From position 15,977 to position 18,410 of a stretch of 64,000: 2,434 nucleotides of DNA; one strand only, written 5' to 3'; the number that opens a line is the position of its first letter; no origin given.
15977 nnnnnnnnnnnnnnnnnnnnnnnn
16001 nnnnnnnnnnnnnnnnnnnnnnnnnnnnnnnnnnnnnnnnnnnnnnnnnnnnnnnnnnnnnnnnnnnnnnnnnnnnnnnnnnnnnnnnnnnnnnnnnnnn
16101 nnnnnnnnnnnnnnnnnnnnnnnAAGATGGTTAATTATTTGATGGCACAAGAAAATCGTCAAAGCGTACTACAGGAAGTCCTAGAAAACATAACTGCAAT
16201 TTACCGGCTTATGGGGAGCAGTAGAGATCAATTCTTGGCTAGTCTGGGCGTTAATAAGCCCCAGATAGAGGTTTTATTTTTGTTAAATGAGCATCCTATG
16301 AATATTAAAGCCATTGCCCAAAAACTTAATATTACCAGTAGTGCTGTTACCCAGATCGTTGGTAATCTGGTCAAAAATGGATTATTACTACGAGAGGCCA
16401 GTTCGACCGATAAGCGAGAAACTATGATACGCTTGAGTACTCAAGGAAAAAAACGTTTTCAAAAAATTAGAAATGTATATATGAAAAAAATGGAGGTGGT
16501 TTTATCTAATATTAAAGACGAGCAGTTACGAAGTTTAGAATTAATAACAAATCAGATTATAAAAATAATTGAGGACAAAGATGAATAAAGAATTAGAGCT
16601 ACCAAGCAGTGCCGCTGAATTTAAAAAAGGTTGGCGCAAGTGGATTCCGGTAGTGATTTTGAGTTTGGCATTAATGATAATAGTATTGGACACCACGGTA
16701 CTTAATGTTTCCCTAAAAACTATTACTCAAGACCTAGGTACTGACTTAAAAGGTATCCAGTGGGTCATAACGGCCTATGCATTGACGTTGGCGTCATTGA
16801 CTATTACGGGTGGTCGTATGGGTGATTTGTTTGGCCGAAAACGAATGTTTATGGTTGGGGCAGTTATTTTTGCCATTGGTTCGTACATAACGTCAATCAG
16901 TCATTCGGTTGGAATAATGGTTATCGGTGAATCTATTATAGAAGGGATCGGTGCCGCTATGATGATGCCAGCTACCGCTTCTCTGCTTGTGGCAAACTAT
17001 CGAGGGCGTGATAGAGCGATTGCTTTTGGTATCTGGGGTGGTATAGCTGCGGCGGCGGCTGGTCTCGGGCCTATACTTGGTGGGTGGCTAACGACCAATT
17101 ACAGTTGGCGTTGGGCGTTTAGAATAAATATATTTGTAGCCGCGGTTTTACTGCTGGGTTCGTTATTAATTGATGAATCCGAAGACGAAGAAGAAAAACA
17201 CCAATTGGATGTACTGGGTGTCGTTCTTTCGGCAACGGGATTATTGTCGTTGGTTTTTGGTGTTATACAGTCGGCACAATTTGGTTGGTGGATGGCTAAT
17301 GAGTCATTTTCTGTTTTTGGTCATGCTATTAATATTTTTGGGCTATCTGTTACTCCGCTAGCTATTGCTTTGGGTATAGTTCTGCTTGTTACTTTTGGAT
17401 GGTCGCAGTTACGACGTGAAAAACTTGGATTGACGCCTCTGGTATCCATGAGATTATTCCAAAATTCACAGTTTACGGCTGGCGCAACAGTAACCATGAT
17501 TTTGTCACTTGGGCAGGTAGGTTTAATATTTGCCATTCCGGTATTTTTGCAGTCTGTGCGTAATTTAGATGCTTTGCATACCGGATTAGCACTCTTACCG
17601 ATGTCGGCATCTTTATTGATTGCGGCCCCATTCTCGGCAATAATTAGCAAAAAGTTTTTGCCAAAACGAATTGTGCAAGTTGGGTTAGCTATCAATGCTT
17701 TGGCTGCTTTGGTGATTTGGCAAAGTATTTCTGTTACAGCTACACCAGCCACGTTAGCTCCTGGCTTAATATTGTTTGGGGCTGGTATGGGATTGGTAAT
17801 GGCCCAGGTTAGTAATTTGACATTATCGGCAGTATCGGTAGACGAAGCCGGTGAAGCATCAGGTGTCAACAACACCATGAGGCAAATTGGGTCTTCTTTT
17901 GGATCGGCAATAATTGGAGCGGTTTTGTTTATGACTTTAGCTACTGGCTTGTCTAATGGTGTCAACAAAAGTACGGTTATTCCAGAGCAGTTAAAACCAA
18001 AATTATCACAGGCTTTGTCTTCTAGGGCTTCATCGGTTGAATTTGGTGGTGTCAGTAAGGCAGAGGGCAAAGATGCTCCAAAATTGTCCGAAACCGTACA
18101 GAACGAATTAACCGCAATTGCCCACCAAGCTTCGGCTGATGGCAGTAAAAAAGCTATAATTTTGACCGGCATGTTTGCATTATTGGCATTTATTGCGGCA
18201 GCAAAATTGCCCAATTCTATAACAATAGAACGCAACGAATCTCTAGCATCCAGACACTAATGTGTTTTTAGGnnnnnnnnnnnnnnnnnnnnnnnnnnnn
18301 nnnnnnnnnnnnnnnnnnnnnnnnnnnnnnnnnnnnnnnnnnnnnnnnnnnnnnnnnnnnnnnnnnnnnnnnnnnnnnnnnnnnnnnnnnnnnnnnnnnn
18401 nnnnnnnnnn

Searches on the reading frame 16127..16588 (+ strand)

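Call 19: search_protein_families(library=pfam, proteins=[window:16127-16588:+], max_evalue=0.001)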
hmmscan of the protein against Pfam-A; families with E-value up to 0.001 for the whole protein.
window:16127-16588:+ (153 aa): 10 families
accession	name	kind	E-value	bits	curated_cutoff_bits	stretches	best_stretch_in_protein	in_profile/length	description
PF01047.28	MarR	-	9.8e-13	48.2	24.6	1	43-99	2-59/59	MarR family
PF12802.13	MarR_2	-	6.2e-12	45.9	27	1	41-98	2-61/61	MarR family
PF13463.12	HTH_27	-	4.3e-10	40.2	22.2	1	43-107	2-68/68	Winged helix DNA-binding domain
PF22381.2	Staph_reg_Sar_Rot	-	6.5e-07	29.8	27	1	40-114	10-85/85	Transcriptional regulator SarA/Rot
PF13412.12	HTH_24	-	7.8e-05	22.6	21.9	1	58-86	18-46/48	Winged helix-turn-helix DNA-binding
PF01978.25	TrmB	-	0.00014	22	25.6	1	39-93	3-58/68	Sugar-specific transcriptional regulator TrmB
PF24409.1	wHTH-PRTase_assc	-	0.00017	22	27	1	48-109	2-63/83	wHTH-PRTase associated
PF14394.12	DUF4423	-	0.00028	21.2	30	1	47-136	26-116/165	Domain of unknown function (DUF4423)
PF01325.25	Fe_dep_repress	-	0.00055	20.5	26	0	58-87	23-52/60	Iron dependent repressor, N-terminal DNA binding domain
PF02082.26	Rrf2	-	0.00084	19.9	30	0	55-87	21-53/132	Iron-dependent Transcriptional regulator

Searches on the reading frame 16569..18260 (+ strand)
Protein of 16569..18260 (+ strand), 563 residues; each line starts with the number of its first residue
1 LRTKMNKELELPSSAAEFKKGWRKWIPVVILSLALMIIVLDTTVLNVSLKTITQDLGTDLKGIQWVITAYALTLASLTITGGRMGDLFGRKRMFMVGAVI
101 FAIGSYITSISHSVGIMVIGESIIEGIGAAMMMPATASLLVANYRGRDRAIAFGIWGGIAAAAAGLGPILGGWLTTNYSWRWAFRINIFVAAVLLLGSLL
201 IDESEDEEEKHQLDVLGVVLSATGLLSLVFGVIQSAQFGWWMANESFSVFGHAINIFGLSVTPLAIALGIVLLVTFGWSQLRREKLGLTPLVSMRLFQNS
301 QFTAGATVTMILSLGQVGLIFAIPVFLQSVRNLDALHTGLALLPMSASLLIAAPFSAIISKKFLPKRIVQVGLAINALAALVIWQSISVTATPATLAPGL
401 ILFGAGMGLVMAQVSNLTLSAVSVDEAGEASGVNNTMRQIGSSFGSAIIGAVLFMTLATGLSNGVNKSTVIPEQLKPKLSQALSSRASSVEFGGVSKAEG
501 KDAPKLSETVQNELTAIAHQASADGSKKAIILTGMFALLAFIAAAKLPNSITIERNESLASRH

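Call 19: search_protein_families(library=pfam, proteins=[window:16569-18260:+], max_evalue=0.001)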
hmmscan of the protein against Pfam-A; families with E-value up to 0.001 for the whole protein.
window:16569-18260:+ (563 aa): 2 families
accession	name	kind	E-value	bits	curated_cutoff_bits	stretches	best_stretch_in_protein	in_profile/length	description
PF07690.21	MFS_1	-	1.8e-51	175.5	33.4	1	31-445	1-346/347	Major Facilitator Superfamily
PF00083.30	Sugar_tr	-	3.1e-06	26.8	22.3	1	78-204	63-194/452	Sugar (and other) transporter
